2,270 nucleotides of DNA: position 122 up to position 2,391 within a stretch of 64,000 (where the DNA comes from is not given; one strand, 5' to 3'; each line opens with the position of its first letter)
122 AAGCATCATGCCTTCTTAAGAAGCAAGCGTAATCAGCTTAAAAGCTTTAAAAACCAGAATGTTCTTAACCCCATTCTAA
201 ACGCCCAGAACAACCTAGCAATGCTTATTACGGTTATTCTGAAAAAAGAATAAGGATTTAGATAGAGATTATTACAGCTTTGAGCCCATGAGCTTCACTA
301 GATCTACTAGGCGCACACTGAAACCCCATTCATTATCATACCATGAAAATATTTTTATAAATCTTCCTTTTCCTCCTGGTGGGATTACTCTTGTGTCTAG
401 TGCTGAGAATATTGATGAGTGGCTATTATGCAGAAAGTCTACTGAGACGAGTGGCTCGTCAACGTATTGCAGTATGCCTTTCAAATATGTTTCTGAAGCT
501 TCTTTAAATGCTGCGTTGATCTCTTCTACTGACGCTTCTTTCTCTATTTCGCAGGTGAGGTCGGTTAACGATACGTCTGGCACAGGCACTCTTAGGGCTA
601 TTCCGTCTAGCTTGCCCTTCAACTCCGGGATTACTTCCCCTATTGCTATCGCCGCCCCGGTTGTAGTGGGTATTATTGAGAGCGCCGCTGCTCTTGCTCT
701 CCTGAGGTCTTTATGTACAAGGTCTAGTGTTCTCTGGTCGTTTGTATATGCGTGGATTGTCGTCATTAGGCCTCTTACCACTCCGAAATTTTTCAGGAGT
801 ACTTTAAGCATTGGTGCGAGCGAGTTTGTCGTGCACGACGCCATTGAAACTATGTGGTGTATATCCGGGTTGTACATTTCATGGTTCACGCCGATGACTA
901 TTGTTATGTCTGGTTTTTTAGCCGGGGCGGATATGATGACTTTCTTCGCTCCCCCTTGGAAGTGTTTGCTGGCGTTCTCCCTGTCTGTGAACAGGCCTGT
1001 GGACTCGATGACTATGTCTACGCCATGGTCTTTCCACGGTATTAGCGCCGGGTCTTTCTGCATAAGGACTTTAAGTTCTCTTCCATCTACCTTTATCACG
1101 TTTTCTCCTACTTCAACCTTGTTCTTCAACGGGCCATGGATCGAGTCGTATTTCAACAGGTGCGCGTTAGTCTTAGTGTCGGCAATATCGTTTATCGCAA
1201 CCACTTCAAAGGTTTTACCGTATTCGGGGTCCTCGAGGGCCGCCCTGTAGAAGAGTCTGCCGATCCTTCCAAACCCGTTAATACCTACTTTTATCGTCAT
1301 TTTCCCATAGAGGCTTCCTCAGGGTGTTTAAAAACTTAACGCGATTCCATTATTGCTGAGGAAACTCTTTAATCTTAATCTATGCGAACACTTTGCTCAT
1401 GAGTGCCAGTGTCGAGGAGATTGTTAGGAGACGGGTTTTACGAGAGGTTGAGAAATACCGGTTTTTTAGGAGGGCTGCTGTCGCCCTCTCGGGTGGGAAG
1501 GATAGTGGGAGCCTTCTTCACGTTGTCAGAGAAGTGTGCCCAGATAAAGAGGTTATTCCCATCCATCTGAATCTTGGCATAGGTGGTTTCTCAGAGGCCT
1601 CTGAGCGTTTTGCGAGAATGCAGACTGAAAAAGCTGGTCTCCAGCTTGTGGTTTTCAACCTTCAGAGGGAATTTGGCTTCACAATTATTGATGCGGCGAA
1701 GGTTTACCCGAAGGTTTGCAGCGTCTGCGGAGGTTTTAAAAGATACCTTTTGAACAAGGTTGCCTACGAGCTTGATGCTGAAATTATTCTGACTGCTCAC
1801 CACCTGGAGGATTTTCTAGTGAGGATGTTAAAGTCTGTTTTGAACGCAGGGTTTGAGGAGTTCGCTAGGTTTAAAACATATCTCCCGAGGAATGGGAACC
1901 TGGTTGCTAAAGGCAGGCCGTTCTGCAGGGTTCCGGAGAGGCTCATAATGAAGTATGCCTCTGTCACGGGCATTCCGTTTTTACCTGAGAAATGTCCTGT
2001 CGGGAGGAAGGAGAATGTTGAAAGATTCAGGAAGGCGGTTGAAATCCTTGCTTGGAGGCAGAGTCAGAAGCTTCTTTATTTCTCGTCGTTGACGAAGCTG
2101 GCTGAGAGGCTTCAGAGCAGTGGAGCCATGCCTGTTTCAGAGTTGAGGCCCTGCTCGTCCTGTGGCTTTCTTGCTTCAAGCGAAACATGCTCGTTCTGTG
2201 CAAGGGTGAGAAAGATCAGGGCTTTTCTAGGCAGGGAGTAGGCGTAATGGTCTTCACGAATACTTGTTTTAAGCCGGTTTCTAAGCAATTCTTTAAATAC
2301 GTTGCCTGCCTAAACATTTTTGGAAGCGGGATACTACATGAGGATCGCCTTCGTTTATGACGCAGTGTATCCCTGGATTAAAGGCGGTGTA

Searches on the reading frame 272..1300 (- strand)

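Call 35: search_protein_families(library=pfam, proteins=[window:272-1300:-], max_evalue=0.001)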
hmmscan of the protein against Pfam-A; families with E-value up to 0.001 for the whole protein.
window:272-1300:- (342 aa): 2 families
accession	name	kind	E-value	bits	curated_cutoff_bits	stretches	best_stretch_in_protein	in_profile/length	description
PF02800.25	Gp_dh_C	-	1.2e-64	217.1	24.4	1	161-321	1-158/158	Glyceraldehyde 3-phosphate dehydrogenase, C-terminal domain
PF00044.30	Gp_dh_N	-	1e-36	125.7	31.7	1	3-106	1-100/101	Glyceraldehyde 3-phosphate dehydrogenase, NAD binding domain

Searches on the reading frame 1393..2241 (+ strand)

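Call 35: search_protein_families(library=pfam, proteins=[window:1393-2241:+], max_evalue=0.001)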
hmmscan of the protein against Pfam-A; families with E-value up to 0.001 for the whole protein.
window:1393-2241:+ (282 aa): 2 families
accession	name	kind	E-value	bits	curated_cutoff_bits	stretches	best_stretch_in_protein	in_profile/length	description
PF01171.26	ATP_bind_3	-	8.7e-11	42.3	27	1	29-197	3-164/182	PP-loop family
PF02132.21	RecR_ZnF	-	0.00037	20.7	22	0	252-270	2-20/21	RecR, Cys4-zinc finger domain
